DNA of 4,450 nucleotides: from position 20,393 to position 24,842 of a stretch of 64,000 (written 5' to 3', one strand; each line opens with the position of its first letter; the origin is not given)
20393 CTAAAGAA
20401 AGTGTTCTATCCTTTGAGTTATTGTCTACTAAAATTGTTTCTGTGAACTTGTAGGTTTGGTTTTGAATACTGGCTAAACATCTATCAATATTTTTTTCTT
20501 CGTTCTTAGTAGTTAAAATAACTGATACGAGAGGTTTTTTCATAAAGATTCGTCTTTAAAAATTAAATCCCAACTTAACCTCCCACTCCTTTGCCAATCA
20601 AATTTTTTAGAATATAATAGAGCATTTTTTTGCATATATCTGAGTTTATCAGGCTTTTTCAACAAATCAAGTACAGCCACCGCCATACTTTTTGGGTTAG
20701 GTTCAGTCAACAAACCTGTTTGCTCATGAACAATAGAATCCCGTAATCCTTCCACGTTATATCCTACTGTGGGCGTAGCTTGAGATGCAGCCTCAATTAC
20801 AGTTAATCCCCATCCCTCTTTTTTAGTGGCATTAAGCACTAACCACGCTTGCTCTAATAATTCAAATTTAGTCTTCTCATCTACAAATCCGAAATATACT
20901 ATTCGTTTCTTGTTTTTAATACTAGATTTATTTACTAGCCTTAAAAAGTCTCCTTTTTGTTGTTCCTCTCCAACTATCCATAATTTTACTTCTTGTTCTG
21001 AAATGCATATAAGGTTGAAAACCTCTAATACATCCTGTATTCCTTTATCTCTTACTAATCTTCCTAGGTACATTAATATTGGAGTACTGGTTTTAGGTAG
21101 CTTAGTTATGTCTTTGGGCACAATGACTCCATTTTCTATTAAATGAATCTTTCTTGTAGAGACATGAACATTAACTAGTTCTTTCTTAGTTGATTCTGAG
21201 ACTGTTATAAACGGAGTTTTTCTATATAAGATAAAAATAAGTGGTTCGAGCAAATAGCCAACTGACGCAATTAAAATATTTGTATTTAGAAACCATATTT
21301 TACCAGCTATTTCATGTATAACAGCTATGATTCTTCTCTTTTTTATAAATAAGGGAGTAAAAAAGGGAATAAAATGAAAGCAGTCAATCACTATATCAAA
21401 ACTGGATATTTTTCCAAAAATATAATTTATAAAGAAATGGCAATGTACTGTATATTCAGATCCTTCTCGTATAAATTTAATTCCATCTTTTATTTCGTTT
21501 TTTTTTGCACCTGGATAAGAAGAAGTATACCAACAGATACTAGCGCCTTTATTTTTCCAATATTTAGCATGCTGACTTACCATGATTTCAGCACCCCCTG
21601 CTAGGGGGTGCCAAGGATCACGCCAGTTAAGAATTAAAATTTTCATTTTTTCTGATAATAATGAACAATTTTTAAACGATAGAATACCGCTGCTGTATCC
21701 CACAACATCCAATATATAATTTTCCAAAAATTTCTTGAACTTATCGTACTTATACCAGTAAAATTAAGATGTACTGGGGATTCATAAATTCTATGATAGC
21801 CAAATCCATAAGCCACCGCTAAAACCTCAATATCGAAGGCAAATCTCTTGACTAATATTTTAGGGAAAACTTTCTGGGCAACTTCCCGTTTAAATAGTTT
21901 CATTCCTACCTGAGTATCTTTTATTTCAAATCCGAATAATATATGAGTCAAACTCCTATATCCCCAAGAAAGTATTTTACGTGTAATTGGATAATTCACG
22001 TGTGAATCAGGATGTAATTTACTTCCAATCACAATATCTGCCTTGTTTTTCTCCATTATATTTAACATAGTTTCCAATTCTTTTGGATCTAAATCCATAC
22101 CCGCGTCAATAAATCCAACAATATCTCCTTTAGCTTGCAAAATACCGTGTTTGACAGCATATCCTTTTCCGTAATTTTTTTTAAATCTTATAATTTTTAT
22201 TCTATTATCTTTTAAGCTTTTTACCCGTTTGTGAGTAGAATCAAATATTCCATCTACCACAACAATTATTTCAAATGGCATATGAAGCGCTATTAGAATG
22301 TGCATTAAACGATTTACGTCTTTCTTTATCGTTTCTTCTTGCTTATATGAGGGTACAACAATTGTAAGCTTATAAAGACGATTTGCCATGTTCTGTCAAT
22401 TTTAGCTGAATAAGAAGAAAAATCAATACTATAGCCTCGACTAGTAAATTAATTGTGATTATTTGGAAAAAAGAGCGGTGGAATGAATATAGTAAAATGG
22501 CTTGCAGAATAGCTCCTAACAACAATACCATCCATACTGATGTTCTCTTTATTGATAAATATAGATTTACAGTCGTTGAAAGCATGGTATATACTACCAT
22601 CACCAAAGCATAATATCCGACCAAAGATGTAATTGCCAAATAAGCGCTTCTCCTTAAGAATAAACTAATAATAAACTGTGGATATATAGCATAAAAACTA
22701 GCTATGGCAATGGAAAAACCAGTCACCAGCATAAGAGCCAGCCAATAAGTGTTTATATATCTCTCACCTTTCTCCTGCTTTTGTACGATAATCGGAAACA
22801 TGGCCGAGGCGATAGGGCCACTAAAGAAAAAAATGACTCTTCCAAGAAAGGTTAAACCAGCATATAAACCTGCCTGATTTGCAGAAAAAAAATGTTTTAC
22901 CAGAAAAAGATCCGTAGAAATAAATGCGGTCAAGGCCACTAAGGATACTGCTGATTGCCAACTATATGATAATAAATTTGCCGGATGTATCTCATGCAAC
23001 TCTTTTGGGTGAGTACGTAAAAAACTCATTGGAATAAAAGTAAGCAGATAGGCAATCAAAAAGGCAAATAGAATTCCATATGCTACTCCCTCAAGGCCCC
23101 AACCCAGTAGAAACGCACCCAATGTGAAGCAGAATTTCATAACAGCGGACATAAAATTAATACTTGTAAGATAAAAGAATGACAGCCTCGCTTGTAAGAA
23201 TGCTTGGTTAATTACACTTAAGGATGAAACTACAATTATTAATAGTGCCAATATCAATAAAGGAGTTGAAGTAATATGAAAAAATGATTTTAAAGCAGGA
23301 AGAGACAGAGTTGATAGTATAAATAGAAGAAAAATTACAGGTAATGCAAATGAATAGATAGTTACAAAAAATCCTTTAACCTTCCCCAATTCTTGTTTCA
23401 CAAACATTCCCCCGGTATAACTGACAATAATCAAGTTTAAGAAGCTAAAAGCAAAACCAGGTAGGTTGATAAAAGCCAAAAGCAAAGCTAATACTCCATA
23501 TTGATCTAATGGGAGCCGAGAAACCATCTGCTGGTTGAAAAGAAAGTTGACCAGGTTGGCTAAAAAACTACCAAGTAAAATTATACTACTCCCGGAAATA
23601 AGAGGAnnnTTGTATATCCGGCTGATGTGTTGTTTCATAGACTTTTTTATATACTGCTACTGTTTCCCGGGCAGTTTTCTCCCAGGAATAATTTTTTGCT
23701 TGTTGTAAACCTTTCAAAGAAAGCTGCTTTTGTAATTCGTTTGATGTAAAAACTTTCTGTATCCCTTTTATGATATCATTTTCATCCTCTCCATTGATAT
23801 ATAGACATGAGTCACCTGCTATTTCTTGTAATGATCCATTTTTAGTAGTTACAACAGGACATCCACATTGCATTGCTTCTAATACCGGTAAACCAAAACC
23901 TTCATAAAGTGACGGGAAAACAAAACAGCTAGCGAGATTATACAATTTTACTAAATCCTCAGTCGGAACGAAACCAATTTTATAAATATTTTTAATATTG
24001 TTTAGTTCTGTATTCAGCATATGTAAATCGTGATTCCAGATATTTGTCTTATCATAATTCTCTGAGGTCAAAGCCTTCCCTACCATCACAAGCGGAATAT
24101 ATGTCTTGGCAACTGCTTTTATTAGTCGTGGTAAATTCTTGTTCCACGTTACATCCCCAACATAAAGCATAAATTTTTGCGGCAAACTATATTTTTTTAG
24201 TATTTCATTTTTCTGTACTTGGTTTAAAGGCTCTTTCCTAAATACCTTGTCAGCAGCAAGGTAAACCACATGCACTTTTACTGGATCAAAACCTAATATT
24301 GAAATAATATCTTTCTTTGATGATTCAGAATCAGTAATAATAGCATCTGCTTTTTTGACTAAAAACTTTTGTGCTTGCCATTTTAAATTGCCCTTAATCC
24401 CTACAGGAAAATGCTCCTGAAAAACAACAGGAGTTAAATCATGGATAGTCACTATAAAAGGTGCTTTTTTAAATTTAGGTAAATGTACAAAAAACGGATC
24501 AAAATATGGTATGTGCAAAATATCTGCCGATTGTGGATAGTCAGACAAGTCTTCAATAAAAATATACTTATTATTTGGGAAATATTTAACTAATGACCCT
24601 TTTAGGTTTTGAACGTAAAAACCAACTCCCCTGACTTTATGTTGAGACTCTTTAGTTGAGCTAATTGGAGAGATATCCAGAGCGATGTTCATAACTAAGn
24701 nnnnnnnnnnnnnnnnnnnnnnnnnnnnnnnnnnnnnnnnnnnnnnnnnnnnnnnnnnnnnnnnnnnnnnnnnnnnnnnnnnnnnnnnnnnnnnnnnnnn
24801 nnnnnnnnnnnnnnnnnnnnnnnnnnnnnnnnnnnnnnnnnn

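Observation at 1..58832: ~58-kb unidirectional supercluster dominated by GT-C membrane glycosyltransferases with their own polyprenyl-P-sugar donor synthases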

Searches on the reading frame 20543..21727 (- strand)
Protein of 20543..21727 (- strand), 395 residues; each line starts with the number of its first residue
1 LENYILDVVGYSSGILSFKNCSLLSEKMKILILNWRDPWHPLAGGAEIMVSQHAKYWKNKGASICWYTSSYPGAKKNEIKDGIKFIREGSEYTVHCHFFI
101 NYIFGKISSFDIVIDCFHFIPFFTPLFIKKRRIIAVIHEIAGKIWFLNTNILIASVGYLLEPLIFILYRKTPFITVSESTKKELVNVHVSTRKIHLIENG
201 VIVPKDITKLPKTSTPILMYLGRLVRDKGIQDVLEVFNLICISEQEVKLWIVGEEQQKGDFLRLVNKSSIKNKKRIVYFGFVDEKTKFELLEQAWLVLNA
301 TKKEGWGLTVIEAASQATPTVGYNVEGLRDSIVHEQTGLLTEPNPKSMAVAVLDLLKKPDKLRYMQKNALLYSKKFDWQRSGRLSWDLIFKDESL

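Call 5: search_protein_families(library=pfam, proteins=[window:20543-21727:-], max_evalue=0.01)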
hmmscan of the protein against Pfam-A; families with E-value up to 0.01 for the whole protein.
window:20543-21727:- (395 aa): 4 families
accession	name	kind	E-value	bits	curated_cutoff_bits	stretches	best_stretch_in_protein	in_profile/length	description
PF00534.26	Glycos_transf_1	-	7.8e-28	97.6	26.4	1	211-369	10-169/172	Glycosyl transferases group 1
PF13692.12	Glyco_trans_1_4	-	1.1e-22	81.2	27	1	216-357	2-141/142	Glycosyl transferases group 1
PF13439.12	Glyco_transf_4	-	6.1e-09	36.6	28.5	1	44-201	2-166/170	Glycosyltransferase Family 4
PF20706.3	GT4-conflict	-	6.1e-09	35.8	26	1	184-332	164-320/385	Family 4 Glycosyltransferase in conflict systems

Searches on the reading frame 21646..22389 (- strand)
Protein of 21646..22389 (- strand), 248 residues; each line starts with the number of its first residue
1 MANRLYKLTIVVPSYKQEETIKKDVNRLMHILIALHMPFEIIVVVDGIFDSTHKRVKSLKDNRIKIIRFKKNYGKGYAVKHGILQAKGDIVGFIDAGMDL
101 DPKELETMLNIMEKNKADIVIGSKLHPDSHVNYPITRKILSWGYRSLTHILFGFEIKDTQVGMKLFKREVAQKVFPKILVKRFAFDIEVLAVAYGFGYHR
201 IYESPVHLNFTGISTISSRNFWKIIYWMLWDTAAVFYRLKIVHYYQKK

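Call 5: search_protein_families(library=pfam, proteins=[window:21646-22389:-], max_evalue=0.01)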
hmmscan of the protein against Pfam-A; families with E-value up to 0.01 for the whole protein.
window:21646-22389:- (248 aa): 4 families
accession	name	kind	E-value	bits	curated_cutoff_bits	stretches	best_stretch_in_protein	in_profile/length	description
PF00535.33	Glycos_transf_2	-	1.3e-25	90.7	23.3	1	9-175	1-168/168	Glycosyl transferase family 2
PF13641.12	Glyco_tranf_2_3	-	4.4e-09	37.1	27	1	8-124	3-123/230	Glycosyltransferase like family 2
PF10111.15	Glyco_tranf_2_2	-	2.7e-07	30.8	27.3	1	9-117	1-111/276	Glycosyltransferase like family 2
PF13506.12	Glyco_transf_21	-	0.0029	17.5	21.7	1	75-121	18-64/174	Glycosyl transferase family 21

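Call 31: search_protein_families(library=ncbifam, proteins=[window:21646-22389:-], max_evalue=0.001)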
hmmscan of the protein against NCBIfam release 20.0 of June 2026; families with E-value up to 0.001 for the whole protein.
window:21646-22389:- (248 aa): 21 families
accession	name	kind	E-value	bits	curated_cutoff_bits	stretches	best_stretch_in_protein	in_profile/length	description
NF047588.1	GlcsyltransPgfSStrep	equivalog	1.7e-14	53.7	500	1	7-174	2-167/308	glycosyltransferase PgfS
TIGR03937.1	PgaC_IcaA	equivalog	2.3e-14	53.2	422.3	1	6-116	45-154/407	poly-beta-1,6-N-acetyl-D-glucosamine synthase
NF041875.1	EPS_EpsD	equivalog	1.1e-12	48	370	1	8-134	1-126/325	exopolysaccharide biosynthesis glycosyltransferase EpsD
NF058614.1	PPMAGASynPpgS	equivalog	2.4e-12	46.8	370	1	10-215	4-203/226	polyprenyl-phospho-N-acetylgalactosaminyl synthase PpgS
NF047683.1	TeichurnBiosyTuaG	equivalog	8.3e-12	45.3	400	1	5-117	5-116/252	teichuronic acid biosynthesis protein TuaG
NF007482.0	PRK10073.1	equivalog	3.2e-11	42.8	423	1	1-120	1-118/334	glycosyltransferase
NF007986.1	PRK10714.1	equivalog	3.2e-11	42.8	529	1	4-120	4-122/316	undecaprenyl-phosphate 4-deoxy-4-formamido-L-arabinose transferase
TIGR04182.1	glyco_TIGR04182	equivalog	1e-10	41.5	325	1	8-189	2-170/293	S-layer glycoprotein N-glycosyltransferase AglJ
TIGR03965.1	mycofact_glyco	equivalog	4.9e-10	38.9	280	1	6-121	74-188/467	mycofactocin biosynthesis glycosyltransferase MftF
NF038302.1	EPS_HpsE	equivalog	1e-09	37.8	300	1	7-134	2-133/307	hormogonium polysaccharide biosynthesis glycosyltransferase HpsE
TIGR04283.1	glyco_like_mftF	equivalog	5.7e-09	35.9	182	1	8-141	1-126/221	TIGR04283 family arsenosugar biosynthesis glycosyltransferase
NF010496.0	PRK13915.1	equivalog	2.4e-08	33.4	262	1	7-107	32-137/307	glucosyl-3-phosphoglycerate synthase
NF041394.1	GtaseAglG_Halo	equivalog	4e-07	29.6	440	1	10-129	5-123/304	glucosyl-dolichyl phosphate glucuronosyltransferase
NF041391.1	DPhHxTase_Halo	equivalog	4.7e-07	29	375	1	42-174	27-153/213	dolichyl-phosphate hexose transferase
NF038299.1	EPS_HpsN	equivalog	7.3e-06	25.2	425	1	8-122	3-117/317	hormogonium polysaccharide biosynthesis glycosyltransferase HpsN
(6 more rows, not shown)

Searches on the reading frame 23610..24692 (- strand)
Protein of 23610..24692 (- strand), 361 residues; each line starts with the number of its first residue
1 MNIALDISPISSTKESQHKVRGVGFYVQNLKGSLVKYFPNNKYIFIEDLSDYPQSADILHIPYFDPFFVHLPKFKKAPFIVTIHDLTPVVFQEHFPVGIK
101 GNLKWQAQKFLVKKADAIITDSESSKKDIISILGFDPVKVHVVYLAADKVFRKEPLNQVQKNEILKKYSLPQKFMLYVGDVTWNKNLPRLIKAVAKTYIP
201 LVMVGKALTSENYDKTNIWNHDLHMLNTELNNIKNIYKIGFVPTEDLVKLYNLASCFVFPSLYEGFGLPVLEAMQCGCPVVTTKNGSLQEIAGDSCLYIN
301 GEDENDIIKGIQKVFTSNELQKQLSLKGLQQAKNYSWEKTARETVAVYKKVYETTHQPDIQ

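Call 6: search_protein_families(library=pfam, proteins=[window:23610-24692:-], max_evalue=0.01)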
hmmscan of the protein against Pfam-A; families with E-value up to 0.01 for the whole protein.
window:23610-24692:- (361 aa): 6 families
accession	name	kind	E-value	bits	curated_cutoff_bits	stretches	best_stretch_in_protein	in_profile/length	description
PF00534.26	Glycos_transf_1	-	5.8e-29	101.3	26.4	1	170-326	11-167/172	Glycosyl transferases group 1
PF13692.12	Glyco_trans_1_4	-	3.6e-22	79.6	27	1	174-315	3-140/142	Glycosyl transferases group 1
PF13439.12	Glyco_transf_4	-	3.4e-12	47.2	28.5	1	55-146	72-165/170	Glycosyltransferase Family 4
PF13579.12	Glyco_trans_4_4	-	6.6e-09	36.7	29.7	1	55-144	71-156/158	Glycosyl transferase 4-like domain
PF13524.12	Glyco_trans_1_2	-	1.2e-06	29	25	1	190-343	5-141/144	Glycosyl transferase-like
PF20706.3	GT4-conflict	-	2e-06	27.5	26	1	245-288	273-316/385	Family 4 Glycosyltransferase in conflict systems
